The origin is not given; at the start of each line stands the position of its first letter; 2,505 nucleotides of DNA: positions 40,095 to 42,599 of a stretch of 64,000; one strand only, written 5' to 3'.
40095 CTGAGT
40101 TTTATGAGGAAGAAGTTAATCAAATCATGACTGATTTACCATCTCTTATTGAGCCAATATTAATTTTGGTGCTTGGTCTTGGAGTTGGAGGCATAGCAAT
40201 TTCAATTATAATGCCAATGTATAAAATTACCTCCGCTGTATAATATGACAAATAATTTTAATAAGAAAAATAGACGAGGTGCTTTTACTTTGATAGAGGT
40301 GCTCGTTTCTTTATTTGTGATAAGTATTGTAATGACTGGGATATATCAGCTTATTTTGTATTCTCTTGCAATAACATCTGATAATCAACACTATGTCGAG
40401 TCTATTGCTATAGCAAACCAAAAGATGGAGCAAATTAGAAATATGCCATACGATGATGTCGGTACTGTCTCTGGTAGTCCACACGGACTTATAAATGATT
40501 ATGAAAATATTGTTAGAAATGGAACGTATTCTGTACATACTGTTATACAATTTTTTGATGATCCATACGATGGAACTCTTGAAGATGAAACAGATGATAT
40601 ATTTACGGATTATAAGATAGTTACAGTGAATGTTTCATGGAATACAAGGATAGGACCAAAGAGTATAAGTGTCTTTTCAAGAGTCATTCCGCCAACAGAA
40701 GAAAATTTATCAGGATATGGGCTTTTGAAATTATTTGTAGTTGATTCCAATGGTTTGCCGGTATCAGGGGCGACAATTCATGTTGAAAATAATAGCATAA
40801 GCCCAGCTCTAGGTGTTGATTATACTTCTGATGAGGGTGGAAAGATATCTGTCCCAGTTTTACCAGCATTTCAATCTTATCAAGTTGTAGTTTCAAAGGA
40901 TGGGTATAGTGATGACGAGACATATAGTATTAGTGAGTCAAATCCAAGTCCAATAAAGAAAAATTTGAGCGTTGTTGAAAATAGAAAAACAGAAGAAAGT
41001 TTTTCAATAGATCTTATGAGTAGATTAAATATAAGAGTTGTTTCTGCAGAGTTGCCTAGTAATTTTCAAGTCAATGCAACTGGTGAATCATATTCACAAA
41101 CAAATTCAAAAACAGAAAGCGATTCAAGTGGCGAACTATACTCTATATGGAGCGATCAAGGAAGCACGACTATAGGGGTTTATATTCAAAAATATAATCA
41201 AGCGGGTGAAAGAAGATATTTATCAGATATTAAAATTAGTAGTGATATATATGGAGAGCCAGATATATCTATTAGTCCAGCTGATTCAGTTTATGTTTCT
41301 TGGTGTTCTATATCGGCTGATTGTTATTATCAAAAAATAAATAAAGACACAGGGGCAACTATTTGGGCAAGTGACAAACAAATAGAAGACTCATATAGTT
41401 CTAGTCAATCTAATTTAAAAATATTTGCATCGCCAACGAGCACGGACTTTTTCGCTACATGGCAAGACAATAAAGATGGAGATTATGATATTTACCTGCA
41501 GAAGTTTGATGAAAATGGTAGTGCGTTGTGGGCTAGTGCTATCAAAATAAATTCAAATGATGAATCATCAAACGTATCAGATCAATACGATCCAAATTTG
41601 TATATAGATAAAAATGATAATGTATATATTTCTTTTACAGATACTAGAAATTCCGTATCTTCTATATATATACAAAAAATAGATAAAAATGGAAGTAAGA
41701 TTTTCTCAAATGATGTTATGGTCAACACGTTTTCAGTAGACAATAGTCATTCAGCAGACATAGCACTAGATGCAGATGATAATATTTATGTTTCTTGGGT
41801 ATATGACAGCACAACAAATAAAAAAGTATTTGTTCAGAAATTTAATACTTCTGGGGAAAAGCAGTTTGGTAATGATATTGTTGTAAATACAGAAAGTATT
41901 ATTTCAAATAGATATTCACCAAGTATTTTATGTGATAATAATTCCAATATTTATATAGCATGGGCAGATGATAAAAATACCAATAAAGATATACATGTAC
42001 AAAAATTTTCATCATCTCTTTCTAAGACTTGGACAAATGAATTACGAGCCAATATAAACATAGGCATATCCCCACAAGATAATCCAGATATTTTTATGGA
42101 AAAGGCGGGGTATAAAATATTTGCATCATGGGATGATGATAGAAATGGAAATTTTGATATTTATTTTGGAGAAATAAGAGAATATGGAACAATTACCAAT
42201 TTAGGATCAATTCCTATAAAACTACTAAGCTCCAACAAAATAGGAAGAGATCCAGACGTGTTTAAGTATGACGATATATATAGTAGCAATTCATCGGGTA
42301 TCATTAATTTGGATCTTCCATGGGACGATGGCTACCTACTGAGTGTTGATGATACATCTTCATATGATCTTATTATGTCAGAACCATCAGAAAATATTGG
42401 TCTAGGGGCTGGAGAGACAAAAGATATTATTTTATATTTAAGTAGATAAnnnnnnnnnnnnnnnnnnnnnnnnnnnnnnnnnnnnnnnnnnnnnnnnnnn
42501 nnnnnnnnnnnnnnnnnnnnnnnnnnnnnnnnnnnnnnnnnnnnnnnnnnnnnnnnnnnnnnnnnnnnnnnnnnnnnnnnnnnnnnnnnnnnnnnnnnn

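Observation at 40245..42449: Prepilin-type signal fused to a beta-propeller-like repeat array in the type IV pilus locus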

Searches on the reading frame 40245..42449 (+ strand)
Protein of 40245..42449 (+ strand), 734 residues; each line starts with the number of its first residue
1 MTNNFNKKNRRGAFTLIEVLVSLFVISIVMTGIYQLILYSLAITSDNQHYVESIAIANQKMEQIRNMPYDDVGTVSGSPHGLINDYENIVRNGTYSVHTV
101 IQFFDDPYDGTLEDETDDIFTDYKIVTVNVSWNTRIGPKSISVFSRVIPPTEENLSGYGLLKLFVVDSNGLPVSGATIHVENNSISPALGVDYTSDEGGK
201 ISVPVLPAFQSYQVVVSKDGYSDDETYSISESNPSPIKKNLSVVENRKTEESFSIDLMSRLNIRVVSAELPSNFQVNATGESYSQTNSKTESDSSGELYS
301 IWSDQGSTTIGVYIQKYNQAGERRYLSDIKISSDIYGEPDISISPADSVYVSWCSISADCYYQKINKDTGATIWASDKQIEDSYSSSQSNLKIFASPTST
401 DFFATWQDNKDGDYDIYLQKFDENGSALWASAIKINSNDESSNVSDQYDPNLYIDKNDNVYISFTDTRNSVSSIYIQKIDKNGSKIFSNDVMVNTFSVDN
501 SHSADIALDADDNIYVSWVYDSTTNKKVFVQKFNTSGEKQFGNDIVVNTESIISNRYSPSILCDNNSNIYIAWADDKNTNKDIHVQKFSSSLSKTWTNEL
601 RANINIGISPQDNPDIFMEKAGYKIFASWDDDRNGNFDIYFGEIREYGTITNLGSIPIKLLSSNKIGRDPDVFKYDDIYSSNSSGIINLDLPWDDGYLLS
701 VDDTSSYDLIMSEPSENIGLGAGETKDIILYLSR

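Call 3: search_protein_families(library=pfam, proteins=[window:40245-42449:+], max_evalue=0.1)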
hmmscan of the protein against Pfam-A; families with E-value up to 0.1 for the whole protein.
window:40245-42449:+ (734 aa): 5 families
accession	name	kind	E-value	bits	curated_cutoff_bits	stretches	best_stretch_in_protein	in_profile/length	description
PF13620.12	CarboxypepD_reg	-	1.2e-08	35.6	32.3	1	164-229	5-69/82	Carboxypeptidase regulatory-like domain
PF07963.17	N_methyl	-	1.1e-07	31.6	21.2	1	9-34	2-27/27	Prokaryotic N-terminal methylation motif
PF24107.1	DUF7382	-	0.002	18.4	27.4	1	157-201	18-62/65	Domain of unknown function (DUF7382)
PF09263.16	PEX-2N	-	0.034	14.9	30.5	0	492-524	19-51/83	Peroxisome biogenesis factor 1, N-terminal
PF07494.17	Reg_prop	-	0.042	14.5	20.4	0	552-572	2-21/24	Two component regulator propeller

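Call 4: search_protein_families(library=ncbifam, proteins=[window:40245-42449:+], max_evalue=0.1)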
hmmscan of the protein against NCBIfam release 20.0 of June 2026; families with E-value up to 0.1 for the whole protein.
window:40245-42449:+ (734 aa): 8 families
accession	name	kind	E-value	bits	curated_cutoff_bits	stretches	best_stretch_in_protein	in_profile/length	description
TIGR02523.1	type_IV_pilV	equivalog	1.9e-05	25.2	52.2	1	14-68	4-58/139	type IV pilus modification protein PilV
TIGR02532.1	IV_pilin_GFxxxE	domain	0.00013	21.6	16.3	1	13-33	3-23/24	prepilin-type N-terminal cleavage/methylation domain-containing protein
NF041002.1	pilin_ComGF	equivalog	0.00018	21.8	80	1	13-60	3-52/139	competence type IV pilus minor pilin ComGF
NF041013.1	T4P_ComGE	equivalog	0.0012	18.9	49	1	13-63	5-55/83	competence type IV pilus minor pilin ComGE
TIGR02599.1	TIGR02599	subfamily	0.0021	17.4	256.5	1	13-42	1-30/361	Verru_Chthon cassette protein C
NF053669.1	bindosome_BasA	exception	0.014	15.6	230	1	451-526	45-122/136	bindosome assembly system protein BasA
NF040999.1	pilin_ComGC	equivalog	0.042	14.1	75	1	13-30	3-20/84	competence type IV pilus major pilin ComGC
NF040982.1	ComGD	equivalog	0.059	13.8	70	1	13-37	3-27/139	competence type IV pilus minor pilin ComGD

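Call 6: find_homologous_proteins(query=window:40245-42449:+)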
Query window:40245-42449:+ (734 aa): 78 proteins with E <= 0.001 among 8000 candidates.
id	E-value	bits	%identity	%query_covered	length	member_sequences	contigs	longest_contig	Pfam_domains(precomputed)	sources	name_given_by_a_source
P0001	0.0e+0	1621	100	100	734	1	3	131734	PF07963.18,PF13620.13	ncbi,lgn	-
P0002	0.0e+0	1234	75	100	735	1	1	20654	PF07963.18,PF13620.13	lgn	-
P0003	0.0e+0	1212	73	100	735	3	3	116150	PF07963.18,PF13620.13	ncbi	-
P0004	0.0e+0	1206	73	100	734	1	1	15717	PF07963.18,PF13620.13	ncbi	-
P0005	0.0e+0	1202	72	100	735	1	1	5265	PF07963.18,PF13620.13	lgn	-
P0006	1.1e-175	604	41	99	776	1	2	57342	PF07963.18,PF13620.13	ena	-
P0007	2.3e-174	600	45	99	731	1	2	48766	PF13620.13,PF04616.21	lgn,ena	-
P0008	1.3e-170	588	41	99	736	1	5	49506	PF07963.18,PF13620.13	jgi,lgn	-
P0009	2.5e-168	580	42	99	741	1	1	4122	PF07963.18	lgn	-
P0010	2.0e-164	567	41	96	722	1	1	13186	PF13620.13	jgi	jgi:hypothetical protein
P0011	2.3e-164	567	41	99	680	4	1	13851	PF13620.13,PF07676.19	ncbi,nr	ncbi:MAG: prepilin-type N-terminal cleavage/methylation domain-containing protein [Patescibacteria g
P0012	1.3e-163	565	41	99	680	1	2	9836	PF13620.13,PF07676.19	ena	-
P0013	1.2e-162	561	40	87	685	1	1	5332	-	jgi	-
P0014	3.1e-161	557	41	85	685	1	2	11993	PF13620.13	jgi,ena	-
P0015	1.4e-158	548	38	99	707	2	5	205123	PF07963.18,PF13620.13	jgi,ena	-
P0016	2.7e-155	537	39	100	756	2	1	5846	PF07963.18,PF13620.13,PF24107.2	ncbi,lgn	-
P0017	4.3e-155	536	39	99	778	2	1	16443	PF07963.18,PF13620.13,PF24107.2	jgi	-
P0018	2.0e-154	534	38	99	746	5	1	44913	PF07963.18,PF06739.18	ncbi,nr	ncbi:prepilin-type N-terminal cleavage/methylation domain-containing protein [Candidatus Falkowbacte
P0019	1.1e-153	532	40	98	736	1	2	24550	PF07963.18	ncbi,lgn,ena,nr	ncbi:prepilin-type N-terminal cleavage/methylation domain-containing protein [Candidatus Parcubacter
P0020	2.3e-146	508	39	99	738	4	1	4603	PF07963.18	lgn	-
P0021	8.7e-146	506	38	99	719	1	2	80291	PF07963.18,PF13620.13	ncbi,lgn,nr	ncbi:MAG: prepilin-type N-terminal cleavage/methylation domain-containing protein [Patescibacteria g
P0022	1.9e-145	504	36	99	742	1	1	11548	PF07963.18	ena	-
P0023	3.1e-145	504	39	98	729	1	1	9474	PF06739.18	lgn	-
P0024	6.0e-145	503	39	99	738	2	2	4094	PF07963.18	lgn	-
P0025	4.5e-144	500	37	98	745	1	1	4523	PF07963.18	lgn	-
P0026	4.0e-141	490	44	73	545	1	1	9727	PF07963.18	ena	-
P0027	1.0e-138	482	37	99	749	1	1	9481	PF07963.18,PF02369.23,PF13620.13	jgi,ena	-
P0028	1.0e-137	479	41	72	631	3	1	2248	PF07963.18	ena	-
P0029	4.0e-134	467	35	99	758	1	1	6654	PF07963.18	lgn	-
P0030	9.7e-125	436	35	98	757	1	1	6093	PF07963.18,PF13620.13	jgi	jgi:prepilin-type N-terminal cleavage/methylation domain-containing protein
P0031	5.2e-112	394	33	59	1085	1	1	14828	PF13620.13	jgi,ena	-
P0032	2.3e-103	365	41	64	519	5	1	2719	PF07963.18,PF13620.13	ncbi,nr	ncbi:MAG: prepilin-type N-terminal cleavage/methylation domain-containing protein, partial [Elusimic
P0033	2.7e-103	365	33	58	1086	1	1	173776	PF13620.13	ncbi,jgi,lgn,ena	ncbi:MAG: prepilin-type N-terminal cleavage/methylation domain-containing protein [Patescibacteria g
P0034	4.6e-101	358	33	99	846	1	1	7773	PF07963.18,PF15892.12,PF13620.13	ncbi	ncbi:MAG: carboxypeptidase regulatory-like domain-containing protein [Patescibacteria group bacteriu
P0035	3.4e-99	352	33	59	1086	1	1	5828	PF13620.13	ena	-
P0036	1.3e-94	336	36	70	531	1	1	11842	PF07963.18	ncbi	ncbi:MAG: prepilin-type N-terminal cleavage/methylation domain-containing protein, partial [Candidat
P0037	1.8e-90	323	41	57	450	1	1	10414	PF07963.18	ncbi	ncbi:prepilin-type N-terminal cleavage/methylation domain-containing protein, partial [Patescibacter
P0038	6.7e-79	285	43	47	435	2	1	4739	PF07963.18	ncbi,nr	ncbi:MAG: prepilin-type N-terminal cleavage/methylation domain-containing protein, partial [Actinoba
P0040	2.6e-76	276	43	48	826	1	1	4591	PF07963.18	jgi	-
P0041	3.1e-73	266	29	93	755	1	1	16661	PF07963.18,PF04616.21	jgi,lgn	jgi:type II secretory pathway pseudopilin PulG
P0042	3.1e-62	229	28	93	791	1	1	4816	PF13620.13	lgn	-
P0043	3.7e-51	193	27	95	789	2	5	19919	PF13620.13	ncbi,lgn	-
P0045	7.7e-44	169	39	35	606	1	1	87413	PF13620.13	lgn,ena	-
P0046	1.4e-42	164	38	36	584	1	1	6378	PF13620.13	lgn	-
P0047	7.8e-42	162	28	33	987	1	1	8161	-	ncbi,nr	ncbi:MAG: hypothetical protein JEY97_15560, partial [Bacteroidales bacterium]|nr:hypothetical protei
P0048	8.7e-39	152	36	35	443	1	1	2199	PF13620.13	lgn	-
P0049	2.4e-38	150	35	40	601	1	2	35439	PF07963.18,PF13620.13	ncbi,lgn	-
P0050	1.9e-34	138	34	40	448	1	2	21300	PF17802.8,PF13620.13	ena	-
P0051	2.0e-34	138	33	38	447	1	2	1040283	PF13620.13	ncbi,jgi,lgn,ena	-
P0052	3.3e-34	137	32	33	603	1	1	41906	PF17802.8,PF13620.13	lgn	-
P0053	4.1e-33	133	26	34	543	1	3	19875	PF18962.8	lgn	-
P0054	5.6e-33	133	33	38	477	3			PF13620.13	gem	-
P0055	1.2e-32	132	29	56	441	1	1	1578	PF17802.8,PF13620.13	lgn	-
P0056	2.1e-32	131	35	35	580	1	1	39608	PF13715.13,PF07963.18,PF17802.8,PF13620.13,PF17210.10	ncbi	-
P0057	8.9e-32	129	32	43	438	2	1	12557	PF13620.13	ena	-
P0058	2.8e-31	127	33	36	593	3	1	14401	PF07963.18,PF13620.13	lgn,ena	-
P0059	3.2e-31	127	31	36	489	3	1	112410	PF17789.8,PF17802.8,PF13620.13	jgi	-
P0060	1.3e-30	125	33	36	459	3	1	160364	PF13620.13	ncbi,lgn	-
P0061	3.6e-30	123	34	36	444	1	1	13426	PF07963.18,PF17802.8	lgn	-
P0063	6.4e-22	96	34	35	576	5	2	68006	PF13715.13,PF13620.13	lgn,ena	-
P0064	1.3e-21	95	26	47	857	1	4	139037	PF19408.6,PF18962.8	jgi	jgi:hypothetical protein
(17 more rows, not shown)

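Call 8: list_cluster_members(proteins=[P0001, P0003, P0018])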
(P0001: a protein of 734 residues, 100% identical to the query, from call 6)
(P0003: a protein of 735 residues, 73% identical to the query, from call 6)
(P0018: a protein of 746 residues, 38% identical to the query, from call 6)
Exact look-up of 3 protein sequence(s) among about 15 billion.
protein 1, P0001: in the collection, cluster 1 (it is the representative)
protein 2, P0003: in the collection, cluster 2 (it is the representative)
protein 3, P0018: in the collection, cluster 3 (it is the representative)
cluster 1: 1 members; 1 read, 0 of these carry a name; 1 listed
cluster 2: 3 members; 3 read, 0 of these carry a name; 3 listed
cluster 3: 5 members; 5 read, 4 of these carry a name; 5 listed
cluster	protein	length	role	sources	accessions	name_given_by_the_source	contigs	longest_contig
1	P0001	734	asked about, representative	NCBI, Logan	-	-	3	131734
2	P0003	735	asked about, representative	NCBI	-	-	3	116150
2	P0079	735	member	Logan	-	-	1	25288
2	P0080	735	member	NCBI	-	-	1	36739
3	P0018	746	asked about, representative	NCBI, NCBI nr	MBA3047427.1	prepilin-type N-terminal cleavage/methylation domain-containing protein [Candidatus ...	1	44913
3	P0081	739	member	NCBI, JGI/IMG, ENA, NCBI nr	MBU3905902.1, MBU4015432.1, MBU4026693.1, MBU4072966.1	prepilin-type N-terminal cleavage/methylation domain-containing protein [Patescibacteria ...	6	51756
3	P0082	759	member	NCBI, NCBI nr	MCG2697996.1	prepilin-type N-terminal cleavage/methylation domain-containing protein, partial ... | prepilin-type N-terminal cleavage/methylation domain-containing protein [Candidatus ...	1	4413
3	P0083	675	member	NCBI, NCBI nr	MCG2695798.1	hypothetical protein L6248_02605, partial [Candidatus Parcubacteria bacterium] | hypothetical protein [Candidatus Parcubacteria bacterium]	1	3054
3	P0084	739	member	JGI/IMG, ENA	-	-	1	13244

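Call 15: find_encoding_contigs(protein=P0001, flank=10000, max_places=3)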
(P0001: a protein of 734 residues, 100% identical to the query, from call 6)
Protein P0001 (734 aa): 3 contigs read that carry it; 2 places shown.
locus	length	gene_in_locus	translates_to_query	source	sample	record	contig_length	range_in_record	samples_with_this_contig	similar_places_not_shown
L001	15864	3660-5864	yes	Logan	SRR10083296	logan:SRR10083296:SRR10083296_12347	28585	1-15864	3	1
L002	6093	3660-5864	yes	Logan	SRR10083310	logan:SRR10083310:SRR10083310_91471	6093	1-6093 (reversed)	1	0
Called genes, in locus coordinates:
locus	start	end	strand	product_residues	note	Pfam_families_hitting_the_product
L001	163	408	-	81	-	-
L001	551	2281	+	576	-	PF05157:MshEN, PF00437:T2SSE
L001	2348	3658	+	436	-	PF00482:T2SSF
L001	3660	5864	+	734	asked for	PF07963:N_methyl, PF13620:CarboxypepD_reg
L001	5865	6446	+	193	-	PF07963:N_methyl (weak)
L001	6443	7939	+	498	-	-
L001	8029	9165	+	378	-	PF11104:PilM_2, PF06723:MreB_Mbl (faint), PF14450:FtsA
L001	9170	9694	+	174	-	-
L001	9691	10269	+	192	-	-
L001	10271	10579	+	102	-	-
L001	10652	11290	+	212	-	PF13483:Lactamase_B_3, PF12706:Lactamase_B_2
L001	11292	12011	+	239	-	-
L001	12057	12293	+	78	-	-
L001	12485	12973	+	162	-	PF00825:Ribonuclease_P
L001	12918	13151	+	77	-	PF01809:YidD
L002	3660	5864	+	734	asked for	PF07963:N_methyl, PF13620:CarboxypepD_reg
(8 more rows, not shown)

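Call 21: predict_structure(alignment_id=A1)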
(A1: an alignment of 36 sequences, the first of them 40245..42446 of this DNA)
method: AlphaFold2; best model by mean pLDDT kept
length: 734 residues; sequences in the alignment: 36
mean_pLDDT: 87.5   pTM: 0.70
mean pLDDT of the five models: 87.5, 86.3, 86.2, 85.8, 84.8
residues with pLDDT >= 90: 441; 70-90: 230; 50-70: 49; < 50: 14
segments of 3 or more residues with pLDDT < 50: 1-12
pLDDT, mean of each block of 10 residues (from residue 1): 38 68 87 89 88 92 86 82 90 89 74 67 86 87 83 69 93 96 89 93 89 96 95 94 87 95 94 80 81 94 75 91 90 82 94 89 94 91 81 94 94 91 94 78 76 94 91 94 90 85 94 95 88 94 84 83 94 85 93 89 81 93 93 83 90 94 92 93 95 90 92 81 91 92
secondary structure, 60 per line:
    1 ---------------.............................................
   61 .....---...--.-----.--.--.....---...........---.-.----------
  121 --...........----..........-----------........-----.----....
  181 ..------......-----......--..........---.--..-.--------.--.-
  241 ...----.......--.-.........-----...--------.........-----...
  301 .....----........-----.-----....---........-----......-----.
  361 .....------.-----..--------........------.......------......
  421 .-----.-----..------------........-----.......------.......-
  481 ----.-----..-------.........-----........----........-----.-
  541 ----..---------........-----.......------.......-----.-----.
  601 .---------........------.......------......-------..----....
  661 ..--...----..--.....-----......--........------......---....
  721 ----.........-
elements in order (helices of 4 or more, strands of 3 or more residues): H16-65 E86-90 E94-104 E123-133 E138-147 E159-166 E177-182 E189-194 E200-205 E208-217 E241-243 E248-254 E259-267 E273-275 E284-292 E298-305 E310-317 E329-332 E336-343 E349-354 E360-365 E388-395 E402-408 E415-421 E447-454 E460-466 E473-479 E500-508 E514-521 E526-533 E556-563 E569-575 E582-588 E611-618 E625-631 E638-643 E657-662 E665-667 E676-680 E686-691 E694-701 E708-713 E717-720 E725-733

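Call 24: fold_search(model_id=the predicted structure, library=pdb)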
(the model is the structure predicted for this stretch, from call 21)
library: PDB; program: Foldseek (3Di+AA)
matches with E <= 10: 1029; with E <= 0.001: 351
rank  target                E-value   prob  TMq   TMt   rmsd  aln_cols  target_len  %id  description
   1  7roo                  6.4e-13  1.00  0.38  0.43   5.9       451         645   16  Crystal structure of Friedel-Crafts alkylating enzyme CylK from Cylindospermum licheniforme with bromide (released 2022-03-23)
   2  5muk                  1.9e-10  1.00  0.37  0.67   6.0       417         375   12  Glycoside Hydrolase BT3686 (released 2017-04-26)
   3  5mul                  5.4e-10  1.00  0.35  0.63   7.8       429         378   11  Glycoside Hydrolase BT3686 bound to Glucuronic Acid (released 2017-04-26)
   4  5mvh                  6.8e-10  1.00  0.36  0.63   6.3       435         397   11  Glycoside Hydrolase BACCELL_00856 (released 2017-04-26)
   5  5mum                  1.7e-09  1.00  0.37  0.65   6.0       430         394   11  Glycoside Hydrolase BACINT_00347 (released 2017-04-26)
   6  5hx0_B                1.9e-09  1.00  0.34  0.62   9.3       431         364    9  Crystal structure of unknown function protein Dfer_1899 fromDyadobacter fermentans DSM 18053 (released 2016-02-17)
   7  5hx0_A                2.6e-09  1.00  0.32  0.59  10.4       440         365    8  Crystal structure of unknown function protein Dfer_1899 fromDyadobacter fermentans DSM 18053 (released 2016-02-17)
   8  6gxs_A                2.8e-09  1.00  0.39  0.73   5.9       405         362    9  Crystal structure of CV39L lectin from Chromobacterium violaceum at 1.8 A resolution (released 2019-12-04)
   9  6rg2_B                5.1e-09  1.00  0.36  0.70   6.1       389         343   11  Photorhabdus laumondii lectin PLL2 in complex with 3-O-methyl-D-glucose (released 2020-07-01)
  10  6gxs_C                8.4e-09  1.00  0.38  0.73   4.6       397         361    9  Crystal structure of CV39L lectin from Chromobacterium violaceum at 1.8 A resolution (released 2019-12-04)
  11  6gxs_B                1.0e-08  1.00  0.29  0.51   8.1       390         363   10  Crystal structure of CV39L lectin from Chromobacterium violaceum at 1.8 A resolution (released 2019-12-04)
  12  6rfz                  1.3e-08  1.00  0.34  0.68   5.1       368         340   12  Photorhabdus laumondii lectin PLL2 in complex with D-glucose (released 2020-07-01)
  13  6fhx_A                1.3e-08  1.00  0.36  0.71   7.0       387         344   12  Photorhabdus asymbiotica lectin (PHL) in complex with synthetic C-fucoside (released 2019-01-30)
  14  3h6j                  1.4e-08  1.00  0.32  0.49  11.1       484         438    9  Crystal structure of a putative neuraminidase from Pseudomonas aeruginosa (released 2009-05-12)
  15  2ya7_B                1.6e-08  1.00  0.27  0.40  12.8       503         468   10  Crystal structure of Streptococcus pneumoniae NanA (TIGR4) in complex with Zanamivir (released 2011-04-27)
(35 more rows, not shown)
